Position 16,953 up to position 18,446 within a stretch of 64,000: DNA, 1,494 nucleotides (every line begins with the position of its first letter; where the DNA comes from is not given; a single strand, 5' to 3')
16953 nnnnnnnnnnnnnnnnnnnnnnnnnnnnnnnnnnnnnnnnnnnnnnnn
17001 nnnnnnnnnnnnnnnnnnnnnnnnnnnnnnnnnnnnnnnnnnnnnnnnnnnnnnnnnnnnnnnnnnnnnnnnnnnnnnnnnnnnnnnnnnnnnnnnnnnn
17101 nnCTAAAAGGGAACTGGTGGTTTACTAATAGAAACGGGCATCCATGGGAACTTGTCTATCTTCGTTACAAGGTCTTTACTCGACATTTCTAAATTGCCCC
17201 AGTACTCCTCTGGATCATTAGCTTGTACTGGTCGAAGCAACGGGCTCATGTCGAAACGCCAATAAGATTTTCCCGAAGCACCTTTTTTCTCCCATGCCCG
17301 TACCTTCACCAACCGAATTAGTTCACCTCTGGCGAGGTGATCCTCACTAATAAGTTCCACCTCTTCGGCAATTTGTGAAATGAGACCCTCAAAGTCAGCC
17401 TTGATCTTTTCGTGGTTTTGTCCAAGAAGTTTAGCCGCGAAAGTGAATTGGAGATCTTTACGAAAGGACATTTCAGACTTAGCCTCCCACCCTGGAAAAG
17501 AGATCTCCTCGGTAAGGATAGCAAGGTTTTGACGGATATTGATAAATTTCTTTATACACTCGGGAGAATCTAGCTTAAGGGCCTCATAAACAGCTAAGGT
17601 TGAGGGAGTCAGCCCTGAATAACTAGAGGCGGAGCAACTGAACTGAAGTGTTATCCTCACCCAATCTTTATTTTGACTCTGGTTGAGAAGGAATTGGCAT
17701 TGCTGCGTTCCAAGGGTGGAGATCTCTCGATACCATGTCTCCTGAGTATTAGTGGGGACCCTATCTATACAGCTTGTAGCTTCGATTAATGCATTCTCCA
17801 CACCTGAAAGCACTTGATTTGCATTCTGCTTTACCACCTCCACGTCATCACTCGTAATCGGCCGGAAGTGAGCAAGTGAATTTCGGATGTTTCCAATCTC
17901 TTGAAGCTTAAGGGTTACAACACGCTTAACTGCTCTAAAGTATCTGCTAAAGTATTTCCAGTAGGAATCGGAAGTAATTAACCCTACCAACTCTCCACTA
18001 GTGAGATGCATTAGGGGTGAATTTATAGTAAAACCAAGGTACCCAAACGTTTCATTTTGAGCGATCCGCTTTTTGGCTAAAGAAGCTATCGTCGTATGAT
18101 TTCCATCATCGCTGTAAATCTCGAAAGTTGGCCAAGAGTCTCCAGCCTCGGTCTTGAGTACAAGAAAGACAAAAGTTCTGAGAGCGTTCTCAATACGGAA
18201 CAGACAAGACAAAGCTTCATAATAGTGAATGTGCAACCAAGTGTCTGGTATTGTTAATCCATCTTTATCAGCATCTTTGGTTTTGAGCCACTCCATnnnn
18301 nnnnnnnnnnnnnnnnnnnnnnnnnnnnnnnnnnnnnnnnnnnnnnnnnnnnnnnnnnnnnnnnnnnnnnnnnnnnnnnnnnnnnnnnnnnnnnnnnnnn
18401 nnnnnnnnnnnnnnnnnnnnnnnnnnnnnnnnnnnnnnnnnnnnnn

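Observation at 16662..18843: AT-rich insert between ubiE and ilvN carrying an orphan HEPN (Rx4H) protein with an unknown C-terminal domain: candidate single-gene defence/abortive-infection module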

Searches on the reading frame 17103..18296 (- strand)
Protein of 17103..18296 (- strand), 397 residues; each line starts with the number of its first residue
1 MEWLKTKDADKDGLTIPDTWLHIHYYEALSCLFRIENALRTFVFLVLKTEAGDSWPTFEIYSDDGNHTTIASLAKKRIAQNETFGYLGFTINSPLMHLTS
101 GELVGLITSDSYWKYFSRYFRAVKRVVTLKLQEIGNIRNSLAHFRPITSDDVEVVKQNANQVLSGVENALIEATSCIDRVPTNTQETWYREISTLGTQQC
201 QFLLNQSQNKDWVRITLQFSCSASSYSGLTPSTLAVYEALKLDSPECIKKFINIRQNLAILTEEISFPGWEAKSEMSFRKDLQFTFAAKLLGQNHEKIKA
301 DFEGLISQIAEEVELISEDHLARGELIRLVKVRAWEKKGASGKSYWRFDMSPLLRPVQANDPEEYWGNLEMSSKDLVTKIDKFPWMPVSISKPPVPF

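Call 3: search_protein_families(library=pfam, proteins=[window:17103-18296:-], max_evalue=10)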
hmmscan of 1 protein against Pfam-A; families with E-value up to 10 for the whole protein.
window:17103-18296:- (397 aa): 2 families
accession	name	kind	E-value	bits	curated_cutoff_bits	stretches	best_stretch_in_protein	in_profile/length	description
PF18731.6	HEPN_Swt1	-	1.5e-05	25.7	27.5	1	33-165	4-113/115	Swt1-like HEPN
PF18735.6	HEPN_RiboL-PSP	-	0.13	12.6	28.4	1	116-167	143-186/191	RiboL-PSP-HEPN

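Call 4: search_protein_families(library=padloc, proteins=[window:17103-18296:-], max_evalue=10)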
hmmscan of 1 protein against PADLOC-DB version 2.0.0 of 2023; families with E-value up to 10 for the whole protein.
window:17103-18296:- (397 aa): 2 families
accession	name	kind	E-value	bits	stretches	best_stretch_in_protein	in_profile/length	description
PDLC04592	PDC-M34B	-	1.6e-07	29.2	1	31-158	64-182/192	-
PDLC04591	PDC-M34B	-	2.3e-05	22.3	1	26-156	55-174/185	-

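Call 5: search_protein_families(library=ncbifam, proteins=[window:17103-18296:-], max_evalue=10)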
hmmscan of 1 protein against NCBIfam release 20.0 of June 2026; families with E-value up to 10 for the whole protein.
window:17103-18296:- (397 aa): 1 family
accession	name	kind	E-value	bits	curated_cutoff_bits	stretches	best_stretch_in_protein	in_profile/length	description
NF053863.1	DS11_antiphage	equivalog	0.00093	18.4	260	1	96-148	239-289/305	CBS domain-containing anti-phage protein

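Call 6: search_protein_families(library=phrogs, proteins=[window:17103-18296:-], max_evalue=10)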
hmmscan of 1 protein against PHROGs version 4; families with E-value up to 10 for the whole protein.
window:17103-18296:- (397 aa): 2 families
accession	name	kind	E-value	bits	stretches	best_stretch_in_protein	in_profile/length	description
phrog_24039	-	unknown function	0.051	12.9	1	120-175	92-146/780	-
phrog_24926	-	unknown function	0.28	12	1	51-77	33-59/62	-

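Call 7: search_solved_structures(query=window:17103-18296:-, max_evalue=10)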
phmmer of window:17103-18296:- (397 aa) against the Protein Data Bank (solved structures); distinct sequences matched with E-value up to 10: 0.

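Call 9: find_homologous_proteins(query=window:17103-18296:-, max_evalue=0.001)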
Query window:17103-18296:- (397 aa): 523 proteins with E <= 0.001 among 8000 candidates; the best 120 are listed.
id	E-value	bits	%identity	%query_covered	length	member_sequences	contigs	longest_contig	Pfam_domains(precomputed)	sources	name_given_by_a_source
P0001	2.3e-268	907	100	100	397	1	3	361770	PF18731.7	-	-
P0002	3.2e-192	657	72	100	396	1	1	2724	PF18731.7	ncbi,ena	-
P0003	3.3e-187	640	71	100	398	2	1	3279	-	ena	-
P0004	2.1e-162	559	63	100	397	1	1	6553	-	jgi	jgi:hypothetical protein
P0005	1.1e-160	553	63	100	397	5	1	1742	-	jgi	jgi:hypothetical protein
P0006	2.5e-160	552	62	100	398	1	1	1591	PF18731.7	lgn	-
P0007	9.6e-156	537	62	100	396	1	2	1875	PF18731.7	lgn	-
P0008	8.2e-153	527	59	100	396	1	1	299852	PF18731.7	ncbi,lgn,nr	ncbi:MAG: hypothetical protein HPY65_13650 [Syntrophaceae bacterium]|nr:hypothetical protein [Syntro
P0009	1.5e-152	526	59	100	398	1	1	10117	-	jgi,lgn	-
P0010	4.3e-133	462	54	100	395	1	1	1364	-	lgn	-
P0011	1.0e-120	421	50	100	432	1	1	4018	PF18731.7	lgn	-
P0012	1.9e-117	411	48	100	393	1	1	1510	PF18731.7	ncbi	-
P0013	1.2e-115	405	50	98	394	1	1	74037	PF18731.7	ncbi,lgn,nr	ncbi:MAG TPA: hypothetical protein VHQ90_00445 [Thermoanaerobaculia bacterium]|nr:hypothetical prote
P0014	3.7e-115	403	48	98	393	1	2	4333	-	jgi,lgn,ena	-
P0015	1.3e-114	401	48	100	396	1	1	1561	PF18731.7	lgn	-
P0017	2.1e-114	401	46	100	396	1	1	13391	PF18731.7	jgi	jgi:hypothetical protein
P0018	2.9e-114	400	46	100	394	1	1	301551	PF18731.7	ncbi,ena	-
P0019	1.1e-113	398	46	100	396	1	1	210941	PF18731.7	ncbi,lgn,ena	-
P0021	7.9e-113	395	45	100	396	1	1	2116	PF18731.7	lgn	-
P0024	4.2e-112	393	46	100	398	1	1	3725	PF18731.7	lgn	-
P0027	3.3e-111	390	45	100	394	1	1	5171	PF18731.7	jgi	jgi:hypothetical protein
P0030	1.6e-110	388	45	100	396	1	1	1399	PF18731.7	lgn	-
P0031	1.7e-110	388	47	100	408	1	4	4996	PF18731.7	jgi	jgi:hypothetical protein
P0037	1.5e-109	385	45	100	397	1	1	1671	PF18731.7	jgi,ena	-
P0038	1.0e-108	382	45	100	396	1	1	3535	PF18731.7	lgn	-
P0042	1.8e-107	378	43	100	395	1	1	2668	PF18731.7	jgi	jgi:hypothetical protein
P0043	2.8e-107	377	45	100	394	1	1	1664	PF18731.7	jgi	jgi:hypothetical protein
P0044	4.0e-107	377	44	100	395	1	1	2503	PF18731.7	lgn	-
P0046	1.7e-106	375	43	100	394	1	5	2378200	PF18731.7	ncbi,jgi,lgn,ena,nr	ncbi:MAG: hypothetical protein CVU62_02375 [Deltaproteobacteria bacterium HGW-Deltaproteobacteria-2]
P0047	2.9e-106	374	43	100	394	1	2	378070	-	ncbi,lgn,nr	ncbi:MAG: hypothetical protein H6667_12280 [Ardenticatenaceae bacterium]|nr:hypothetical protein [Ar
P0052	1.3e-105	372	44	100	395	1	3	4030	PF18731.7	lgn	-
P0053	1.4e-105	372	42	100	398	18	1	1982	PF18731.7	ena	-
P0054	1.4e-105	372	42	100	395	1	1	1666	PF18731.7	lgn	-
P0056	2.1e-105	371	44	100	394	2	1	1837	PF18731.7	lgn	-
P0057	2.8e-105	371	42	100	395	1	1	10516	PF18731.7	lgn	-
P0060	4.9e-105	370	43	100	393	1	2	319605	PF18731.7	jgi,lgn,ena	-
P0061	5.3e-105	370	45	100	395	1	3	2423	PF18731.7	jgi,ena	-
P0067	8.8e-104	366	44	100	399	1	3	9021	PF18731.7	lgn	-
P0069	1.7e-103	365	45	100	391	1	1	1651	PF18731.7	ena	-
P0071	2.5e-103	364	42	100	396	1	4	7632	PF18731.7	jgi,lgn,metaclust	metaclust:\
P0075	6.8e-103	363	43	100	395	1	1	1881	PF18731.7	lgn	-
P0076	7.4e-103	363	42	100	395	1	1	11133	PF18731.7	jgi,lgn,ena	-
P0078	9.3e-103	362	44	100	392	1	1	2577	PF18731.7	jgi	jgi:hypothetical protein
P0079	9.8e-103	362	42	100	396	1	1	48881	PF18731.7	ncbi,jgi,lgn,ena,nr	ncbi:MAG: Swt1 family HEPN domain-containing protein [candidate division Zixibacteria bacterium]|nr:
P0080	1.0e-102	362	43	100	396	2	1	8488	PF18731.7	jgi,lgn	-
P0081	1.2e-102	362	42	100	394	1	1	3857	PF18731.7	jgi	jgi:hypothetical protein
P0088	4.5e-102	360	41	100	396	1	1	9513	PF18731.7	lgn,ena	-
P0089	5.8e-102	360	45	98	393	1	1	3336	PF18731.7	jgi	jgi:hypothetical protein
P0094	2.2e-101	358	43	100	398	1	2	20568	PF18731.7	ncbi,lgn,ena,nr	ncbi:hypothetical protein KAW50_06330 [candidate division WOR-3 bacterium]|nr:hypothetical protein [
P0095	2.3e-101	358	44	100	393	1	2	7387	PF18731.7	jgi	jgi:hypothetical protein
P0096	2.4e-101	358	45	100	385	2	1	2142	PF18731.7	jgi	jgi:hypothetical protein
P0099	8.5e-101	356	43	99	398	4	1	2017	PF18731.7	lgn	-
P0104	1.8e-100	355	42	100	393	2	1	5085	PF18731.7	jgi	jgi:hypothetical protein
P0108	2.7e-100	354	43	100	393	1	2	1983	PF18731.7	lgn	-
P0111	3.7e-100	354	42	100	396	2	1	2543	PF18731.7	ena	-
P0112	3.9e-100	354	42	100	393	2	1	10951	PF18731.7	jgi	-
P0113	4.7e-100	353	41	100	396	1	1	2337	PF18731.7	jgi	jgi:hypothetical protein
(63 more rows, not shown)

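Call 12: find_encoding_contigs(protein=P0001, flank=10000, max_places=5)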
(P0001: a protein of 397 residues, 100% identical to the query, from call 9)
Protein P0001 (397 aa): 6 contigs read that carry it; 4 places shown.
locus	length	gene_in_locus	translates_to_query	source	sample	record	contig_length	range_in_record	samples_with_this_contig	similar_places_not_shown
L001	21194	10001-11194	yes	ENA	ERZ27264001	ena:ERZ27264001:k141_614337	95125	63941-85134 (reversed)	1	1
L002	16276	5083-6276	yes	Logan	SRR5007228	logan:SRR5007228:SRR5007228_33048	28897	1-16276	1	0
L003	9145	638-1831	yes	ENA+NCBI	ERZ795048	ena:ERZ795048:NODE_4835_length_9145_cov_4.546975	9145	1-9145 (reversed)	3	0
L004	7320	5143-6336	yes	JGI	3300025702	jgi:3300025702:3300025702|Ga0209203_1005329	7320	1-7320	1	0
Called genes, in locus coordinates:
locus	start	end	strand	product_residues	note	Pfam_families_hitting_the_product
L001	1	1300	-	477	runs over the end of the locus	PF02934:GatB_N, PF02637:GatB_Yqey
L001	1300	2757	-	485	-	PF01425:Amidase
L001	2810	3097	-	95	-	PF02686:GatC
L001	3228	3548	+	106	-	PF02416:TatA_B_E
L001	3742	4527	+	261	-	PF00902:TatC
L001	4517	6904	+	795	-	PF00912:Transgly, PF17092:PCB_OB, PF00905:Transpeptidase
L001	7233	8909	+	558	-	PF02776:TPP_enzyme_N, PF00205:TPP_enzyme_M, PF02775:TPP_enzyme_C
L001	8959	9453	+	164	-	PF01842:ACT, PF22629:ACT_AHAS_ss, PF13710:ACT_5, PF10369:ALS_ss_C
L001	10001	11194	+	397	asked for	PF18731:HEPN_Swt1 (faint)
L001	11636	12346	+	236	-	PF01209:Ubie_methyltran, PF02353:CMAS (weak), PF13489:Methyltransf_23, PF13649:Methyltransf_25, PF13847:Methyltransf_31, PF08241:Methyltransf_11, PF08242:Methyltransf_12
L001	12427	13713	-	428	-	PF00919:UPF0004, PF04055:Radical_SAM, PF18693:TRAM_2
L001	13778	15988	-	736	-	PF13491:FtsK_4TM, PF17854:FtsK_alpha, PF01580:FtsK_SpoIIIE, PF09397:FtsK_gamma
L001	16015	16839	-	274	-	PF02673:BacA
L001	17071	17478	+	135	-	PF00436:SSB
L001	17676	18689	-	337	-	PF01012:ETF, PF00766:ETF_alpha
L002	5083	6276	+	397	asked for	PF18731:HEPN_Swt1 (faint)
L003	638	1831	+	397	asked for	PF18731:HEPN_Swt1 (faint)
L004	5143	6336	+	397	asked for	PF18731:HEPN_Swt1 (faint)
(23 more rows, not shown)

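Call 13: find_encoding_contigs(protein=P0008, flank=8000, max_places=3)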
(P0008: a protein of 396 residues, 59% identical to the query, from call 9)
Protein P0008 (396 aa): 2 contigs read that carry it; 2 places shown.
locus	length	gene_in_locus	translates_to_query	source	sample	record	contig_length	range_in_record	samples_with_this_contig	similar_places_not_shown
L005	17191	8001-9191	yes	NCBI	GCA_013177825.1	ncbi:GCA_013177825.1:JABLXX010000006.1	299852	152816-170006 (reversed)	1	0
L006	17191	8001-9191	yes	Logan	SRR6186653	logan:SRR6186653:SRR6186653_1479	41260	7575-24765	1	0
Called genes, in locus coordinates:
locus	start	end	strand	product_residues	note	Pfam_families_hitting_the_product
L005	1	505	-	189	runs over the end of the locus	PF27180:HI_1489_N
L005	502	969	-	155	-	PF07352:Phage_Mu_Gam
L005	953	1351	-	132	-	-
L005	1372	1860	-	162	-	PF06252:GemA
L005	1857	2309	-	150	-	-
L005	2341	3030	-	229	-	PF25199:nSTAND_NTPase5 (faint), PF13401:AAA_22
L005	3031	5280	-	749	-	PF02914:DDE_2, PF09299:Mu-transpos_C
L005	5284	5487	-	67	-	-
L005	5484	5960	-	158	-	-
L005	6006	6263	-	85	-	PF01381:HTH_3 (weak), PF13384:HTH_23 (weak), PF13412:HTH_24 (faint), PF13560:HTH_31 (weak)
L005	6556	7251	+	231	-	PF01381:HTH_3, PF12844:HTH_19, PF00717:Peptidase_S24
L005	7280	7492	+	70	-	-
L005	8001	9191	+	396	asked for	PF18731:HEPN_Swt1 (faint)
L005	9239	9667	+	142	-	PF13248:Zn_ribbon_3 (weak)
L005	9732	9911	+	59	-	-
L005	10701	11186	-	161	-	-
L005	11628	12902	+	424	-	PF02310:B12-binding, PF04055:Radical_SAM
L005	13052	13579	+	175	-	-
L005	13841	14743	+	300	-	-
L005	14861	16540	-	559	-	PF03797:Autotransporter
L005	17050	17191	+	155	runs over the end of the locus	PF12172:zf-ChsH2, PF01796:OB_ChsH2_C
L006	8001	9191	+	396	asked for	PF18731:HEPN_Swt1 (faint)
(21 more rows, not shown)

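Call 16: find_encoding_contigs(protein=P0046, flank=8000, max_places=3)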
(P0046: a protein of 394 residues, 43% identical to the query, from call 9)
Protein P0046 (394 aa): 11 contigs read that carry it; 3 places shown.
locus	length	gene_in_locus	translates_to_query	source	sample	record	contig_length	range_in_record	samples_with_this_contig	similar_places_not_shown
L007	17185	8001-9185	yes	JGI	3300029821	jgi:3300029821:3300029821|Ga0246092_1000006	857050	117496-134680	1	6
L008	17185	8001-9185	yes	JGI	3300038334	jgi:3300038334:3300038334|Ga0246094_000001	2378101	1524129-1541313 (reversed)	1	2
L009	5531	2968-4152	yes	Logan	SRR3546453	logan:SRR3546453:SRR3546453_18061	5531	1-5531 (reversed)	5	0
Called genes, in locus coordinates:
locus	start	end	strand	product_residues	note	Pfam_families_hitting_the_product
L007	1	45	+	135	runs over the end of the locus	-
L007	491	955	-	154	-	-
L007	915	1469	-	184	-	PF01807:Zn_ribbon_DnaG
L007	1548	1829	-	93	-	-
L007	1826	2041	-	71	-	PF12728:HTH_17 (weak)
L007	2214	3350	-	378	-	-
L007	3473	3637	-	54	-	-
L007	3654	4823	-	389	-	PF00589:Phage_integrase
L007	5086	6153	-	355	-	PF00589:Phage_integrase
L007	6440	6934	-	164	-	-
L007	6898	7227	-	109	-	-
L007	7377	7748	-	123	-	-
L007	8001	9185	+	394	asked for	PF18731:HEPN_Swt1 (faint)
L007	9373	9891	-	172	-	-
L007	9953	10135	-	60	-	-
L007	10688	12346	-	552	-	PF07728:AAA_5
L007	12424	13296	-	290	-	-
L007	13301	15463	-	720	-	PF11775:CobT_C (faint), PF00092:VWA (weak)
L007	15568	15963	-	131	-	-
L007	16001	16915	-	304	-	PF16811:TAtT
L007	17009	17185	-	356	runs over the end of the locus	PF03480:DctP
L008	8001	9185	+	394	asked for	PF18731:HEPN_Swt1 (faint)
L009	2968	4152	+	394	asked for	PF18731:HEPN_Swt1 (faint)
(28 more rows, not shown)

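Call 17: find_encoding_contigs(protein=P0047, flank=8000, max_places=2)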
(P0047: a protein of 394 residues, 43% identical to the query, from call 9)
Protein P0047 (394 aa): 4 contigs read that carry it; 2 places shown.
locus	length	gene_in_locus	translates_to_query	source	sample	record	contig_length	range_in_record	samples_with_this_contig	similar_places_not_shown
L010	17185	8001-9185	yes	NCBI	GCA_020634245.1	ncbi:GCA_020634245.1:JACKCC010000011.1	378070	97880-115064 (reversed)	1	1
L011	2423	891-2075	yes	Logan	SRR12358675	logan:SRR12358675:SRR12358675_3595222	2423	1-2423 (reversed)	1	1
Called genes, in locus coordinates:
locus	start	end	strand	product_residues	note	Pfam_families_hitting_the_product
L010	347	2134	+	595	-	PF03160:Calx-beta, PF04151:PPC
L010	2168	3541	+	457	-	PF11611:DUF4352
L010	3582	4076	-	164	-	-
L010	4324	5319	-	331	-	PF02517:Rce1-like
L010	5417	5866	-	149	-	PF13279:4HBT_2, PF03061:4HBT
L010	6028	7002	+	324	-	PF02517:Rce1-like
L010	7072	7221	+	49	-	-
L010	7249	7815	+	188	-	PF01844:HNH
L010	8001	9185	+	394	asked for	-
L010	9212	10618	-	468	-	PF00696:AA_kinase, PF13840:ACT_7 (weak), PF22468:ACT_9, PF01842:ACT, PF13840:ACT_7, PF22468:ACT_9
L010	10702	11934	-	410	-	PF01053:Cys_Met_Meta_PP, PF00155:Aminotran_1_2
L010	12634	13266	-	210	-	-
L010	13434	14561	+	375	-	PF01702:TGT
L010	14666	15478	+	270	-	PF02673:BacA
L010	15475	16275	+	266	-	PF12849:PBP_like_2, PF13531:SBP_bac_11, PF12727:PBP_like (weak)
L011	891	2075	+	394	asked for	-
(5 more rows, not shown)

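Call 18: find_related_loci(query=A1, collection=genome_contigs, flank=10000)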
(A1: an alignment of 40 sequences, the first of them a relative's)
Query A1 (397 aa) in genome_contigs; peptide patterns used: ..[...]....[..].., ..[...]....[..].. (x = any residue, [..] = any of these).
94 stretches matched a pattern; 53 encode a relative of the query (tblastn E <= 1e-3); 53 distinct loci.
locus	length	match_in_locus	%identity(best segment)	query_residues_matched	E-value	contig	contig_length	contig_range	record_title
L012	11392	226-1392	49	1-391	2e-120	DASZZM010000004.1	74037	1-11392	MAG TPA_asm: Thermoanaerobaculia bacterium isolate SMAG_U6236 k141_191860, whole genome shotgun sequence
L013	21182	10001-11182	46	1-397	2e-119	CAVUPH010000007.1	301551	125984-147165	MAG: uncultured delta proteobacterium isolate MFD05942.bin.2.166 genome assembly, contig: contig_15050, whole genome sho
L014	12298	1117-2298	45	1-397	1e-115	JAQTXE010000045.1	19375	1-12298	MAG: Syntrophales bacterium isolate STC_127 NODE_5966_length_19375_cov_2.666355_Sandtown_C, whole genome shotgun sequenc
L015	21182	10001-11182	43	1-397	4e-111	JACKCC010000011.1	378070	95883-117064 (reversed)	MAG: Ardenticatenaceae bacterium isolate HK-STAS-CHLO-37 HK-STAS-CHLO-37_11, whole genome shotgun sequence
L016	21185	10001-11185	43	1-397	4e-111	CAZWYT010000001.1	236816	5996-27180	MAG TPA_asm: uncultured Planctomycetales bacterium isolate binchicken_co119_111 genome assembly, contig: NODE_8_length_2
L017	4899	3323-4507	42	1-397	2e-108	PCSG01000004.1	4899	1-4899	MAG: Desulfobacterales bacterium CG23_combo_of_CG06-09_8_20_14_all_51_8 CG23_scaffold_17240_c, whole genome shotgun sequ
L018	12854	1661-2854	43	1-397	5e-108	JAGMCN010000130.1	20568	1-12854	MAG: candidate division WOR-3 bacterium isolate RS_17_16 ZL495.bin.16.fa_130, whole genome shotgun sequence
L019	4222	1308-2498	44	1-397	2e-108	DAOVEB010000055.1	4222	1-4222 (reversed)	MAG TPA_asm: Candidatus Parvarchaeota archaeon isolate CSMAG_1072 CSMAG_1072_k141_1385887_length_4222_cov_11.9542, whole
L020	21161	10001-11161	43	1-390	8e-105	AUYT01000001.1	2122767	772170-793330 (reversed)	MAG: candidate division Zixibacteria bacterium RBG-1 RBG1_1C00001, whole genome shotgun sequence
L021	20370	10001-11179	43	1-397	6e-105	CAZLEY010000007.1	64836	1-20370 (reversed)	MAG TPA_asm: uncultured Dehalococcoidaceae bacterium isolate binchicken_co228_510 genome assembly, contig: NODE_420_leng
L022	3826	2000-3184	41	1-397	6e-105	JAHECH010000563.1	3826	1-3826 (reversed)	MAG: Deltaproteobacteria bacterium isolate Ww165 NODE_86061_length_3826_cov_2.394332, whole genome shotgun sequence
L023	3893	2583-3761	44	1-394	2e-104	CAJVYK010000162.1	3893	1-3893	TPA_asm: uncultured bacterium isolate DRR093005_bin.34_MetaBAT_v2.12.1_MAG genome assembly, contig: NODE_9215_length_389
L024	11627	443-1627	43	1-397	3e-103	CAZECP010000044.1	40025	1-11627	MAG TPA_asm: uncultured Ohtaekwangia sp. isolate SRP262948_co1_219 genome assembly, contig: NODE_922_length_40025_cov_9.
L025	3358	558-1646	44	14-397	2e-105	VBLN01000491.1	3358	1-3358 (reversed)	MAG: Deltaproteobacteria bacterium isolate DP_36 14_1009_16_40cm_scaffold_474574, whole genome shotgun sequence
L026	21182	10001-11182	41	1-397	3e-103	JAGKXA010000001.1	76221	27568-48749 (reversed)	MAG: Cellvibrionaceae bacterium isolate P9_D7_005 P9_D7_005_18, whole genome shotgun sequence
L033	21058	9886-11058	40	1-397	2e-96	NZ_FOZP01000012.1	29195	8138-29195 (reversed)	Lutibacter maritimus strain DSM 24450, whole genome shotgun sequence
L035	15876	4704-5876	39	1-397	2e-95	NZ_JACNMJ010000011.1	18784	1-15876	Psychroserpens algicola strain Dm15 Scaffold10_1, whole genome shotgun sequence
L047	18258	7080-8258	40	1-397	8e-102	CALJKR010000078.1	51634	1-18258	MAG TPA_asm: uncultured Flavobacteriales bacterium isolate SRR6231212_bin.38_CONCOCT_v1.1_MAG genome assembly, contig: E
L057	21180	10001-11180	36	1-392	8e-59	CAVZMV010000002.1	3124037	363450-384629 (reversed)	MAG: uncultured Gammaproteobacteria bacterium isolate MFD01916.bin.1.28 genome assembly, contig: contig_39, whole genome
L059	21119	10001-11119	30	8-386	7e-47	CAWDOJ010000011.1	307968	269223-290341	MAG: uncultured Verrucomicrobiae bacterium isolate MFD03250.bin.1.188 genome assembly, contig: contig_30280, whole genom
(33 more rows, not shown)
